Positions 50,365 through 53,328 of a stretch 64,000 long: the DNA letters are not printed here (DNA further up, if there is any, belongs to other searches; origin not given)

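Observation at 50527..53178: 887-aa single-chain reductase with permuted dihydropyrimidine-dehydrogenase domain order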

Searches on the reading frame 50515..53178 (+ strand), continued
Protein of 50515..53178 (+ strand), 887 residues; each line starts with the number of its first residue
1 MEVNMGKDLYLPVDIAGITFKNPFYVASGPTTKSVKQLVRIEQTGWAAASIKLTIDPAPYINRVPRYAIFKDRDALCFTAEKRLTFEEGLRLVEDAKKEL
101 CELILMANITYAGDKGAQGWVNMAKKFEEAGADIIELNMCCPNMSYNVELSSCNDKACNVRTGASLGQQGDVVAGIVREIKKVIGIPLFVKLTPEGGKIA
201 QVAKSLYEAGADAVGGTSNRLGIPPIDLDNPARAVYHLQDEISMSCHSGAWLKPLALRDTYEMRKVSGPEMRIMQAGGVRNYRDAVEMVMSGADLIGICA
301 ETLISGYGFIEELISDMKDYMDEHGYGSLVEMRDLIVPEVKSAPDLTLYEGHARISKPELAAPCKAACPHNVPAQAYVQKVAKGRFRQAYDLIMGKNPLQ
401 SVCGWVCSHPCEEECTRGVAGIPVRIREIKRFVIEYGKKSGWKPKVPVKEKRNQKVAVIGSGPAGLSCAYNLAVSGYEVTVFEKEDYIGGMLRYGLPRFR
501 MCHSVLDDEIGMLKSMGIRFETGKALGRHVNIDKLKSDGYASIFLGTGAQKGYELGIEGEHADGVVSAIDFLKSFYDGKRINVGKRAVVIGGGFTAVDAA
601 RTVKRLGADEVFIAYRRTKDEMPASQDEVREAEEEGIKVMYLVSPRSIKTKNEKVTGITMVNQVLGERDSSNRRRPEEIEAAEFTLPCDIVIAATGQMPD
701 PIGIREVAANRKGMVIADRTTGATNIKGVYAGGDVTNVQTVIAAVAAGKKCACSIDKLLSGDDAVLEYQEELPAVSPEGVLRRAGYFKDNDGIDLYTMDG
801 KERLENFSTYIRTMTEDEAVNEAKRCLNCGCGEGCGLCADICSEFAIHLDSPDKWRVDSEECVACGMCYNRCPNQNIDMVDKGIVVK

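Call 10: search_solved_structures(query=window:50527-53175:+, max_evalue=0.00001, show_alignments=2)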
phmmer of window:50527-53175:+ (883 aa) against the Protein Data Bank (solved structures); distinct sequences matched with E-value up to 0.00001: 35.
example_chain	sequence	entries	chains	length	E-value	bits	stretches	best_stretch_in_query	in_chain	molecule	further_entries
9bov_A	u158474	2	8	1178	1.8e-104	353.9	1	355-829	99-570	Molybdopterin oxidoreductase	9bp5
9n5u_A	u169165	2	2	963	2.8e-104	353.3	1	355-758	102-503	NfnA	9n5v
8oh5_C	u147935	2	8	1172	1.5e-93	317.8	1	355-835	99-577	Formate dehydrogenase-O, major subunit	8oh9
4ylf_B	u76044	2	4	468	2.3e-81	277.5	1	358-758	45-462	Dihydropyrimidine dehydrogenase subunit A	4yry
5jca_L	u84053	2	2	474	1e-72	248.9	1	340-757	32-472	NADH-dependent Ferredoxin:NADP Oxidoreductase (NfnI) subunit alpha | NADH-dependent Ferredoxin:NADP Oxidoreductase subunit alpha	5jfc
5vj7_A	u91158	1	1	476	2.4e-66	227.8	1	341-756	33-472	Oxidoreductase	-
1gt8_A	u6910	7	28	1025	6.7e-65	223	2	358-769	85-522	DIHYDROPYRIMIDINE DEHYDROGENASE | Dihydropyrimidine dehydrogenase [NADP(+)]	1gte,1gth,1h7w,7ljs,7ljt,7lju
1h7x_A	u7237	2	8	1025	1.1e-63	218.9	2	358-769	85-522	DIHYDROPYRIMIDINE DEHYDROGENASE | Dihydropyrimidine dehydrogenase [NADP(+)]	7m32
7m31_A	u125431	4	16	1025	1.6e-63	218.5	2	358-769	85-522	Dihydropyrimidine dehydrogenase [NADP(+)]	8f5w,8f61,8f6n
2vdc_G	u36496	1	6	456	7.8e-61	209.6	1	360-750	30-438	GLUTAMATE SYNTHASE [NADPH] SMALL CHAIN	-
6s6s_G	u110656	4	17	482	1.2e-60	208.9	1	360-750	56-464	Glutamate synthase [NADPH] small chain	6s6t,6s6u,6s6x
7mfm_I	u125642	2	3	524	1.3e-46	162.5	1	374-759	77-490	Glutamate synthase (NADPH) small chain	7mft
5ksw_A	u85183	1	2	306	1.8e-14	56.2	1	141-328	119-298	Dihydroorotate dehydrogenase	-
5ue9_A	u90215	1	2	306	1.8e-14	56.2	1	141-328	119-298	Dihydroorotate dehydrogenase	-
1ep1_A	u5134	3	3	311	3.4e-13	51.9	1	101-327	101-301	DIHYDROOROTATE DEHYDROGENASE B (PYRD SUBUNIT)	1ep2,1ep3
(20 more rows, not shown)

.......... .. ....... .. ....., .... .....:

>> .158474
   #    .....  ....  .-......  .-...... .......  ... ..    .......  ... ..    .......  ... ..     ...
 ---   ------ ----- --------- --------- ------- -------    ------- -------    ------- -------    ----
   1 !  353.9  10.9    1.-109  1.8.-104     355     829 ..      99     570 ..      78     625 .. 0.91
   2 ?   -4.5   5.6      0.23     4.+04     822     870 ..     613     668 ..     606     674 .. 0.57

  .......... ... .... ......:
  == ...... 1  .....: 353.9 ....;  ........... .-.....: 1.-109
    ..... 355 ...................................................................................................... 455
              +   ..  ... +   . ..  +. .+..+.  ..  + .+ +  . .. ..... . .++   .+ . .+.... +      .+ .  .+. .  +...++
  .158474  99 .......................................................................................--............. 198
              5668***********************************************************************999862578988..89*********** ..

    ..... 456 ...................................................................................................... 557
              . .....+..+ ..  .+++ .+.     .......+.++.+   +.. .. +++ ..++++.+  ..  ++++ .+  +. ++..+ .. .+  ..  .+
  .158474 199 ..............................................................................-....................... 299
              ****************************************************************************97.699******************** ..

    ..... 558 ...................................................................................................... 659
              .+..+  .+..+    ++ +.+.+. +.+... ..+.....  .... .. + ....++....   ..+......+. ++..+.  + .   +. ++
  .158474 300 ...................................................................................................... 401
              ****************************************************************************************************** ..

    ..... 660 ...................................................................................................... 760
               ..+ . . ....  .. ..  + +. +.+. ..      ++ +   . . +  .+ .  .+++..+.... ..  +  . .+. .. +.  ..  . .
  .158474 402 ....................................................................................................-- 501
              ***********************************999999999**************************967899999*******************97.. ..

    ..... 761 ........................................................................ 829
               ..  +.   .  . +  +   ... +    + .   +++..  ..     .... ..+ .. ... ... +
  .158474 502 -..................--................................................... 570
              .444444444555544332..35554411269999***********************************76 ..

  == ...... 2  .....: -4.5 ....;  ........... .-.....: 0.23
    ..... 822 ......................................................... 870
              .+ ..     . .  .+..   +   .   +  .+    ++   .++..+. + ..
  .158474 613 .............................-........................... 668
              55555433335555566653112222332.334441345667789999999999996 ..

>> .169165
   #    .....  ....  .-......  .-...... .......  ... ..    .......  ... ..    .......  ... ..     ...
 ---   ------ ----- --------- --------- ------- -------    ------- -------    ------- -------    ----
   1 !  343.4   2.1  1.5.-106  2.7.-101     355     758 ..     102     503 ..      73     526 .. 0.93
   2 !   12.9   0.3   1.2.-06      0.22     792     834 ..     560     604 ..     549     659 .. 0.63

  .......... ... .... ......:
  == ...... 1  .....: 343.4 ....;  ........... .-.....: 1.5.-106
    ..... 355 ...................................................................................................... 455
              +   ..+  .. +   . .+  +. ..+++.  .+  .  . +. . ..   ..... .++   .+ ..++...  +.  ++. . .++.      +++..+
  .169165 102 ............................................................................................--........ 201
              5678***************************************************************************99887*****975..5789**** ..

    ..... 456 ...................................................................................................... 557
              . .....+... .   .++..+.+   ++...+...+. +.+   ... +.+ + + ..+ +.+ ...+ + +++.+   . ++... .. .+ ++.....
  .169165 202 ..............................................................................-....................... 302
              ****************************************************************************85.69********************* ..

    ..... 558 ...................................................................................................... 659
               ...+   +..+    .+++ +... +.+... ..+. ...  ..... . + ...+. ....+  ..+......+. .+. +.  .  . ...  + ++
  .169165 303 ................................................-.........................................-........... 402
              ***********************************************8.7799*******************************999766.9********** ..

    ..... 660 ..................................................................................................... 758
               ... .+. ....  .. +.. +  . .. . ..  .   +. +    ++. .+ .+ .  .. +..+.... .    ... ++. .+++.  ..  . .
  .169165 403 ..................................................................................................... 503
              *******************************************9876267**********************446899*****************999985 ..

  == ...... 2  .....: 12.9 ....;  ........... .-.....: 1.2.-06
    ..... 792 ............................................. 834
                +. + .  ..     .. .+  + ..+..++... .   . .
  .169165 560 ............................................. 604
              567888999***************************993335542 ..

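Call 11: find_encoding_contigs(protein=P0004, flank=10000, max_places=2)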
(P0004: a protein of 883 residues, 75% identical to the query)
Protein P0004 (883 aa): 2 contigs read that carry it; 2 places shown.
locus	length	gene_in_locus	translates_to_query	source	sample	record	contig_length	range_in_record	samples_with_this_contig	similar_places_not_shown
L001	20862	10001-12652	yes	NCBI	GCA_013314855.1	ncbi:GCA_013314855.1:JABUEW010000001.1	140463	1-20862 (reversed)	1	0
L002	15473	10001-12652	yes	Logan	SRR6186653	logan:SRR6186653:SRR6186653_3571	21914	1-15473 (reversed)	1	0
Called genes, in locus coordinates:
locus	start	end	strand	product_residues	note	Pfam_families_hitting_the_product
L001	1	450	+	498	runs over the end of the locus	PF00370:FGGY_N, PF02782:FGGY_C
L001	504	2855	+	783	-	PF02743:dCache_1 (weak), PF00165:HTH_AraC (weak), PF12833:HTH_18, PF00165:HTH_AraC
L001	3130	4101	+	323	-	PF00528:BPD_transp_1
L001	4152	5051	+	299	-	PF00528:BPD_transp_1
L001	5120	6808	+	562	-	-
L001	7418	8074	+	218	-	PF00440:TetR_N, PF17938:TetR_C_29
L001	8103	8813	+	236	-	PF02633:Creatininase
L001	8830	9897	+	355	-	PF01408:GFO_IDH_MocA, PF02894:GFO_IDH_MocA_C, PF22725:GFO_IDH_MocA_C3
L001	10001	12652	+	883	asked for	PF01180:DHO_dh, PF01207:Dus (weak), PF14691:Fer4_20, PF00890:FAD_binding_2 (weak), PF01266:DAO (weak), PF07992:Pyr_redox_2, PF12831:FAD_oxidored (weak), PF13450:NAD_binding_8, +4 more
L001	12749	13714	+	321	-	PF00389:2-Hacid_dh, PF02826:2-Hacid_dh_C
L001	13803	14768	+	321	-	PF01081:Aldolase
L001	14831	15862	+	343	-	PF00294:PfkB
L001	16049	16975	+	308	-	PF07883:Cupin_2, PF02311:AraC_binding, PF00165:HTH_AraC (weak), PF12833:HTH_18, PF00165:HTH_AraC (weak)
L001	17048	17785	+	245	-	PF03009:GDPD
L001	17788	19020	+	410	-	PF01306:LacY_symp, PF07690:MFS_1, PF13347:MFS_2, PF12832:MFS_1_like, PF03209:PUCC (weak), PF07690:MFS_1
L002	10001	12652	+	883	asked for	PF01180:DHO_dh, PF01207:Dus (weak), PF14691:Fer4_20, PF00890:FAD_binding_2 (weak), PF01266:DAO (weak), PF07992:Pyr_redox_2, PF12831:FAD_oxidored (weak), PF13450:NAD_binding_8, +4 more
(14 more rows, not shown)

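Call 12: find_encoding_contigs(protein=P0092, flank=10000, max_places=2)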
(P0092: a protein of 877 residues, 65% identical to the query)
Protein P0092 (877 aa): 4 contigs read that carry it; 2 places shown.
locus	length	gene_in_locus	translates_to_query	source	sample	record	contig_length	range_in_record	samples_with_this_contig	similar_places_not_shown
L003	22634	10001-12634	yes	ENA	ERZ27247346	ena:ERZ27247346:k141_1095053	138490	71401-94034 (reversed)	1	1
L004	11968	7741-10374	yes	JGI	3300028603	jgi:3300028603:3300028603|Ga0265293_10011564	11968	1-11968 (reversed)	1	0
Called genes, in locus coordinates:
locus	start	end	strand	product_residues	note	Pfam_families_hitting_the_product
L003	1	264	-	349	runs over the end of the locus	PF00356:LacI, PF00532:Peripla_BP_1, PF13407:Peripla_BP_4, PF13377:Peripla_BP_3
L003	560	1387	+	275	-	PF00795:CN_hydrolase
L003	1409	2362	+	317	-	PF02653:BPD_transp_2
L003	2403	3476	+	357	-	PF13407:Peripla_BP_4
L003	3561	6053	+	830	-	PF00005:ABC_tran, PF13304:AAA_21 (faint), PF00005:ABC_tran, PF02653:BPD_transp_2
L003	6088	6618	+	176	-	PF04463:2-thiour_desulf (weak)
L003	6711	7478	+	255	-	PF01182:Glucosamine_iso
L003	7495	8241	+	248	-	PF02633:Creatininase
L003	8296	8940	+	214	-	PF00440:TetR_N, PF17926:TetR_C_21 (weak), PF17938:TetR_C_29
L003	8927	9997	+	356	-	PF01408:GFO_IDH_MocA, PF22725:GFO_IDH_MocA_C3, PF02894:GFO_IDH_MocA_C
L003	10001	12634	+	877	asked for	PF01180:DHO_dh, PF01207:Dus (weak), PF14691:Fer4_20, PF13738:Pyr_redox_3 (faint), PF00890:FAD_binding_2 (weak), PF01266:DAO (weak), PF07992:Pyr_redox_2, PF13450:NAD_binding_8, +4 more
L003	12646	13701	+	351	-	PF02615:Ldh_2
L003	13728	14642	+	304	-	PF03547:Mem_trans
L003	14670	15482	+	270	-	PF00106:adh_short, PF08659:KR, PF13561:adh_short_C2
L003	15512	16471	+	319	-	PF01081:Aldolase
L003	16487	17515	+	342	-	PF00294:PfkB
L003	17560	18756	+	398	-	PF07690:MFS_1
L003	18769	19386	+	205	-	PF00857:Isochorismatase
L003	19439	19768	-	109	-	-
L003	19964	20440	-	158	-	PF00583:Acetyltransf_1, PF13673:Acetyltransf_10, PF13508:Acetyltransf_7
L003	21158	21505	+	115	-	PF01245:Ribosomal_L19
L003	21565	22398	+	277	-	PF03193:RsgA_GTPase (faint), PF01926:MMR_HSR1, PF02421:FeoB_N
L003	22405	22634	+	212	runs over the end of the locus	PF01351:RNase_HII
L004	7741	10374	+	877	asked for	PF01180:DHO_dh, PF01207:Dus (weak), PF14691:Fer4_20, PF13738:Pyr_redox_3 (faint), PF00890:FAD_binding_2 (weak), PF01266:DAO (weak), PF07992:Pyr_redox_2, PF13450:NAD_binding_8, +4 more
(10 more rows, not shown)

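Call 13: find_encoding_contigs(protein=P0115, flank=10000, max_places=2)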
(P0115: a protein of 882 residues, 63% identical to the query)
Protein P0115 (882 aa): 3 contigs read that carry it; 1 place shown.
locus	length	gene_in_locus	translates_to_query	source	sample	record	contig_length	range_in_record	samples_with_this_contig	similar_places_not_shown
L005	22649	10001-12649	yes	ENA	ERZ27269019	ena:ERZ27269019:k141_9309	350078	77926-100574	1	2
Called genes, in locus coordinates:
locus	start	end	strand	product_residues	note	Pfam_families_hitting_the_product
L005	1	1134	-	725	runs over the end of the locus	PF03413:PepSY (faint), PF16244:DUF4901, PF00395:SLH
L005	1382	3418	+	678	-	-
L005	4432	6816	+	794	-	PF00754:F5_F8_type_C, PF22633:F5_F8_type_C_2, PF00041:fn3, PF00801:PKD, PF18911:PKD_4, PF13229:Beta_helix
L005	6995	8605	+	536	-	PF00395:SLH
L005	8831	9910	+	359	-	PF01408:GFO_IDH_MocA, PF22725:GFO_IDH_MocA_C3, PF02894:GFO_IDH_MocA_C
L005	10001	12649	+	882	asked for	PF01180:DHO_dh, PF01207:Dus (faint), PF14691:Fer4_20, PF00890:FAD_binding_2 (weak), PF01266:DAO (weak), PF07992:Pyr_redox_2, PF13450:NAD_binding_8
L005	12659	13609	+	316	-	PF00389:2-Hacid_dh, PF02826:2-Hacid_dh_C, PF03446:NAD_binding_2 (weak)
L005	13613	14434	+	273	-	PF00106:adh_short, PF13561:adh_short_C2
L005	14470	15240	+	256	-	PF01182:Glucosamine_iso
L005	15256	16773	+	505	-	PF00370:FGGY_N, PF02782:FGGY_C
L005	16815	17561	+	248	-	PF02633:Creatininase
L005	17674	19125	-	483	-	PF00072:Response_reg, PF12833:HTH_18, PF00165:HTH_AraC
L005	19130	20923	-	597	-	PF02743:dCache_1 (weak), PF00672:HAMP (faint), PF06580:His_kinase, PF02518:HATPase_c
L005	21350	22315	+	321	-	PF00528:BPD_transp_1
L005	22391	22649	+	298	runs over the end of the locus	PF00528:BPD_transp_1 (weak)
